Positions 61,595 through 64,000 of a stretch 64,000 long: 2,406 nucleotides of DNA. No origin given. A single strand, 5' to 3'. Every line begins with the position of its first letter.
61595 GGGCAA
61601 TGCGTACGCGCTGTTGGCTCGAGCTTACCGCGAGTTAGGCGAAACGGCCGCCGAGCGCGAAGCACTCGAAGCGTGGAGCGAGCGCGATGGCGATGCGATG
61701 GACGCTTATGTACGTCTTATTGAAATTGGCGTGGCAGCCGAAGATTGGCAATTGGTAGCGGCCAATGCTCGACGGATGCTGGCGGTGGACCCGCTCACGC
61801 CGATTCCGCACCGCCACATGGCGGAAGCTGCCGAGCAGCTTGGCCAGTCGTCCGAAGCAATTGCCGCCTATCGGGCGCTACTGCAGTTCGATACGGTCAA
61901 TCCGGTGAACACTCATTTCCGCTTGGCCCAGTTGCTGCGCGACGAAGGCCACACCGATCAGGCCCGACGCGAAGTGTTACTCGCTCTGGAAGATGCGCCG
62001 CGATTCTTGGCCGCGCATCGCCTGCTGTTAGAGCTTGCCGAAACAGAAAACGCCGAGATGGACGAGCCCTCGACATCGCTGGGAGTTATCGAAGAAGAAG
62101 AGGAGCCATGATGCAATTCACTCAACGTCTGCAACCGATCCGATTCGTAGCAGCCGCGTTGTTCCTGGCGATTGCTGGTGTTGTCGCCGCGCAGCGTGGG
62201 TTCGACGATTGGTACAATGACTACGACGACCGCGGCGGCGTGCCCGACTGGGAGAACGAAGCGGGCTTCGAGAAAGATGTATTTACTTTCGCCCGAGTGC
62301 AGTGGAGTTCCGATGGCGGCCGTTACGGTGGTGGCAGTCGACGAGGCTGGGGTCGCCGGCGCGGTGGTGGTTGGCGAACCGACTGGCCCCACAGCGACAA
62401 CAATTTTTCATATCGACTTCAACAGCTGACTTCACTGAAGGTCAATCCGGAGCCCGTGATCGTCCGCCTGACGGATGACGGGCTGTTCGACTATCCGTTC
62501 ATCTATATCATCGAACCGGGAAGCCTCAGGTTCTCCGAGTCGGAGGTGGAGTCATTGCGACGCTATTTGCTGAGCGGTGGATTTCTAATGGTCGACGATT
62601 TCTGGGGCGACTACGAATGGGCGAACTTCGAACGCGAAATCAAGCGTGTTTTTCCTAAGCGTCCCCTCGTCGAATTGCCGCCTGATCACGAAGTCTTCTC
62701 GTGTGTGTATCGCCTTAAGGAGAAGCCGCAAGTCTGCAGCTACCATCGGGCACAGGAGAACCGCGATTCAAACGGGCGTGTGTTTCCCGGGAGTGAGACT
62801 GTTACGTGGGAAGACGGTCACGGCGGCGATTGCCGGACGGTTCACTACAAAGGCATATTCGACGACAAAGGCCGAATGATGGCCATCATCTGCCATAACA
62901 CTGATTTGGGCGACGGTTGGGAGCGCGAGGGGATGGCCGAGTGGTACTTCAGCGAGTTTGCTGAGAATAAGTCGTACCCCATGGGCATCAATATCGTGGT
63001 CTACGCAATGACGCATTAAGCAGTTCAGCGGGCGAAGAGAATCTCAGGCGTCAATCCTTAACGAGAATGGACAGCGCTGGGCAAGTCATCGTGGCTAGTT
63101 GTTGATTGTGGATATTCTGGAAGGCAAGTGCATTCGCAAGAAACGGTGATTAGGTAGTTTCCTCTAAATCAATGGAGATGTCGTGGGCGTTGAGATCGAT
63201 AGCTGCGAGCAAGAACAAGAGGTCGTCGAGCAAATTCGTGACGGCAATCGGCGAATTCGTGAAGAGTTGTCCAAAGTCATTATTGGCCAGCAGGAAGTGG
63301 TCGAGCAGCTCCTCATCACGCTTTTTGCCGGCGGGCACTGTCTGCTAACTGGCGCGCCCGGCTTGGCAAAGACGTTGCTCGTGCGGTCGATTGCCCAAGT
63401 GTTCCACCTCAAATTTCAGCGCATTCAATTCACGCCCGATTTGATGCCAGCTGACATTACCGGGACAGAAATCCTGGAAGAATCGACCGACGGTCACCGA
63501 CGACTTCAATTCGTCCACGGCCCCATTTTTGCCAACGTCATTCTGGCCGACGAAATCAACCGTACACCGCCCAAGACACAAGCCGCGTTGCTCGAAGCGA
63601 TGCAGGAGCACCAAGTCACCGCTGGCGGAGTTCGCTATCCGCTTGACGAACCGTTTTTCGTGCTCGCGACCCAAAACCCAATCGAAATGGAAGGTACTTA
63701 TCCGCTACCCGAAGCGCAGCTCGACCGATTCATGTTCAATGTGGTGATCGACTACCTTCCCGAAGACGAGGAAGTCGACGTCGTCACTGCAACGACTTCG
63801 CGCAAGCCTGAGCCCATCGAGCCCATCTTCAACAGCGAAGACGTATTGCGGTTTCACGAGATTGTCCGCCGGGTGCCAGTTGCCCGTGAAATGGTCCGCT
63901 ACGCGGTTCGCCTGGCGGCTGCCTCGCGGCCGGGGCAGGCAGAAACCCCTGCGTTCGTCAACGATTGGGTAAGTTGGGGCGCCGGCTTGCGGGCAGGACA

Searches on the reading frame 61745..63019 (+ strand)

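Call 55: search_protein_families(library=pfam, proteins=[window:61745-63019:+], max_evalue=0.01)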
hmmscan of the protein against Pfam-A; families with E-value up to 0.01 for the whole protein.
window:61745-63019:+ (424 aa): 1 family
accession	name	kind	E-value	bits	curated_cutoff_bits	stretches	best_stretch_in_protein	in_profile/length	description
PF13709.12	DUF4159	-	7e-56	189.4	25.9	1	207-422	9-202/202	Domain of unknown function (DUF4159)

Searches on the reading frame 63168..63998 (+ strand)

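Call 103: search_protein_families(library=pfam, proteins=[window:63168-63998:+], max_evalue=0.001)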
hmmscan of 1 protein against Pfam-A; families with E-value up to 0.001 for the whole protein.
window:63168-63998:+ (277 aa): 6 families
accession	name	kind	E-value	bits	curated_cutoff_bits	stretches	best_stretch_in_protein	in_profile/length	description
PF07726.17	AAA_3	-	1.4e-63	213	27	1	57-190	1-131/131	ATPase family associated with various cellular activities (AAA)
PF07728.20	AAA_5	-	4.8e-13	49.7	22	1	57-188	1-139/139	AAA domain (dynein-related subfamily)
PF20030.5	bpMoxR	-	5e-13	49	27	1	30-211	6-183/205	MoxR domain in the MoxR-vWA-beta-propeller ternary systems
PF00004.35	AAA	-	1.4e-06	29.2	21.2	1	58-171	1-111/131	ATPase family associated with various cellular activities (AAA)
PF00493.29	MCM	-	3.1e-05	23.7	23.3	1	26-173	28-175/224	MCM P-loop domain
PF05496.18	RuvB_N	-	0.00018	21.8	27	0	36-150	7-113/159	Holliday junction DNA helicase RuvB P-loop domain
